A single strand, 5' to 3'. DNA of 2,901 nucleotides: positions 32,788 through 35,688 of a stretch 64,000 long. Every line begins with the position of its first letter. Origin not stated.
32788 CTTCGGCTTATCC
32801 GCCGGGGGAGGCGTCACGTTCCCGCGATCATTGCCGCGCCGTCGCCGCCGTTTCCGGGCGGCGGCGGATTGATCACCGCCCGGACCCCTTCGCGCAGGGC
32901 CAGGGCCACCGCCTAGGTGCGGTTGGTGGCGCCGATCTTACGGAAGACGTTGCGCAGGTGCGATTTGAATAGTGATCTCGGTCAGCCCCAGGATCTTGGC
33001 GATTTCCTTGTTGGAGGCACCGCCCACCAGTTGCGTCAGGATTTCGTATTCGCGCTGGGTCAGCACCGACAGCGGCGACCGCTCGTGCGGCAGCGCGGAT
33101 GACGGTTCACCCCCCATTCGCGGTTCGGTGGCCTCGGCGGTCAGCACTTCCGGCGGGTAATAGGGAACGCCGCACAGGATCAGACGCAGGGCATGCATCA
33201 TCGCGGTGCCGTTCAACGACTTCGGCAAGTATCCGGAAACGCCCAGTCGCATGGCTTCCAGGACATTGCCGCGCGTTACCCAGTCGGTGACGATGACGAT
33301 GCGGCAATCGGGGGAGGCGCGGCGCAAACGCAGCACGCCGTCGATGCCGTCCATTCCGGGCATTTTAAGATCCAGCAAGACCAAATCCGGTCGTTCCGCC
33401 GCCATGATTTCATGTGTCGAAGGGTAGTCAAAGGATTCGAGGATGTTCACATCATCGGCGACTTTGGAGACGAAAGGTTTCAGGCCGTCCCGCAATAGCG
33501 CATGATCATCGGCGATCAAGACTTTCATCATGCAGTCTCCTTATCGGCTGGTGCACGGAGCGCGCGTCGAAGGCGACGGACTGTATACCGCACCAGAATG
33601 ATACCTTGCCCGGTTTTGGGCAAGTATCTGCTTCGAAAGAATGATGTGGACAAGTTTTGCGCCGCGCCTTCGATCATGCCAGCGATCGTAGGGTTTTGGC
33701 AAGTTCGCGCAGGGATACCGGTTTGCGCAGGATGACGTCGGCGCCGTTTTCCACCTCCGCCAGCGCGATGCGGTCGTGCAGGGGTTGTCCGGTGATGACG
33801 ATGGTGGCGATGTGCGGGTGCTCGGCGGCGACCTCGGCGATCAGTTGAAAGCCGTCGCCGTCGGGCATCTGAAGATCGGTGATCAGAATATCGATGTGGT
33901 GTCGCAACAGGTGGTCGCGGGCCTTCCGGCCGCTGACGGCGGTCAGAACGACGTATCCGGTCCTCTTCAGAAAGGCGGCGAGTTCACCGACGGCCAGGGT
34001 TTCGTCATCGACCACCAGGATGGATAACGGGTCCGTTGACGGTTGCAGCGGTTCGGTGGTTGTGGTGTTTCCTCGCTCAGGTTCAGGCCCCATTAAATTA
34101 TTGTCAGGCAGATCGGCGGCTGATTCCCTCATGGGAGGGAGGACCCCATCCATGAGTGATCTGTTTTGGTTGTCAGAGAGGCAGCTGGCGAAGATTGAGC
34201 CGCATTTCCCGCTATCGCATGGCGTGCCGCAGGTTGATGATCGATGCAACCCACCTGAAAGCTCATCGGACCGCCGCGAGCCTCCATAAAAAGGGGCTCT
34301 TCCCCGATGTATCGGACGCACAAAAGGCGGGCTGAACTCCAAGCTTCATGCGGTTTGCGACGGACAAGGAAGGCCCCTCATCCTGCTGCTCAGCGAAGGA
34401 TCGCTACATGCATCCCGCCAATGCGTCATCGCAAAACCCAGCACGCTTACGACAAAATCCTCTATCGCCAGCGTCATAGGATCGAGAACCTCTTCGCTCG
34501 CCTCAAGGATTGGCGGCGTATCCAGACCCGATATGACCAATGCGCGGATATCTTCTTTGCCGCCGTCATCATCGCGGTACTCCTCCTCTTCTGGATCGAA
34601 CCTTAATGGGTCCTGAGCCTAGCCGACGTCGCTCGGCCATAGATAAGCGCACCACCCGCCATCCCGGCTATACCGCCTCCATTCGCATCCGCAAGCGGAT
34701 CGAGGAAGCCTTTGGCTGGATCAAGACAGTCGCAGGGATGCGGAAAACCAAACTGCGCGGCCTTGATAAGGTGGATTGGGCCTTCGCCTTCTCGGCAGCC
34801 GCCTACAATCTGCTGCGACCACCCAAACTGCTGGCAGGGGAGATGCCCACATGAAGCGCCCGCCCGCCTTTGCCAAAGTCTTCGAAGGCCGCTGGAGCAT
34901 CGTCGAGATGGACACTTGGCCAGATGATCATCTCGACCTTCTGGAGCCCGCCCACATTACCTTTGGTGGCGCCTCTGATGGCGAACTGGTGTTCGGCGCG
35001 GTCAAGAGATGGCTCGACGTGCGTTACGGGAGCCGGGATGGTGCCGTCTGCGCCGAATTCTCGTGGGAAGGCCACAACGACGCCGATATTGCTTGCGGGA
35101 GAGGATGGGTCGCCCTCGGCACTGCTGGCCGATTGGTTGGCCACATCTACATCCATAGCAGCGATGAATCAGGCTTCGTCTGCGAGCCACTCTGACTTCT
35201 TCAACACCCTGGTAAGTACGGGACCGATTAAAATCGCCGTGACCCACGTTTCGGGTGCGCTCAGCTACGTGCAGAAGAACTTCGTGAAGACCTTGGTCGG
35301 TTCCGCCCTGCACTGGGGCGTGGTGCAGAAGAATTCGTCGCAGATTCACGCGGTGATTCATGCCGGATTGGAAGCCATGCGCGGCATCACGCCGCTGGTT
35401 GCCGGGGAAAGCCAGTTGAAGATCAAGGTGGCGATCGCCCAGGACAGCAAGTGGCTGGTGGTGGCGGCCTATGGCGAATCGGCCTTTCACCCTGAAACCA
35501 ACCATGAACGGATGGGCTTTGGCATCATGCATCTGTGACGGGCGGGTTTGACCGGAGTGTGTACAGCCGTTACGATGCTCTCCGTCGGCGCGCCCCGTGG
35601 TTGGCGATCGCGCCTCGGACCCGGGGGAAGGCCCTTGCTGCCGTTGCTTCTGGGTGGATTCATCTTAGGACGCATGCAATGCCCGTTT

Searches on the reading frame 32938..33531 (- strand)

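Call 52: search_protein_families(library=pfam, proteins=[window:32938-33531:-], max_evalue=0.001)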
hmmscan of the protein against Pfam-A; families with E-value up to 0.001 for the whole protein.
window:32938-33531:- (197 aa): 2 families
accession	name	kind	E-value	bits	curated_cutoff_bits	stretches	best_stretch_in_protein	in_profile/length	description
PF00072.30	Response_reg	-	6.6e-21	75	30.2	1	4-115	1-110/111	Response regulator receiver domain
PF00196.25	GerE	-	2.2e-09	37.3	23.5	1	155-189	1-35/57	Bacterial regulatory proteins, luxR family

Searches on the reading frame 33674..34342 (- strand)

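Call 52: search_protein_families(library=pfam, proteins=[window:33674-34342:-], max_evalue=0.001)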
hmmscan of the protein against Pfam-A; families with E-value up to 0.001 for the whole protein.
window:33674-34342:- (222 aa): 1 family
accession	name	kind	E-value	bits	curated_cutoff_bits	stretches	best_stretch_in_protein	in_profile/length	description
PF00072.30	Response_reg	-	4.5e-21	75.5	30.2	1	108-218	1-110/111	Response regulator receiver domain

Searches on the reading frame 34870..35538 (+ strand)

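Call 52: search_protein_families(library=pfam, proteins=[window:34870-35538:+], max_evalue=0.001)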
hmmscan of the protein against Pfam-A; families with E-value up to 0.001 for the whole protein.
window:34870-35538:+ (222 aa): 1 family
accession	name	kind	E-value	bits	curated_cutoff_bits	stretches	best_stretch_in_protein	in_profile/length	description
PF09021.16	HutP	-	8e-24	84.8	25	1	108-220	18-128/128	HutP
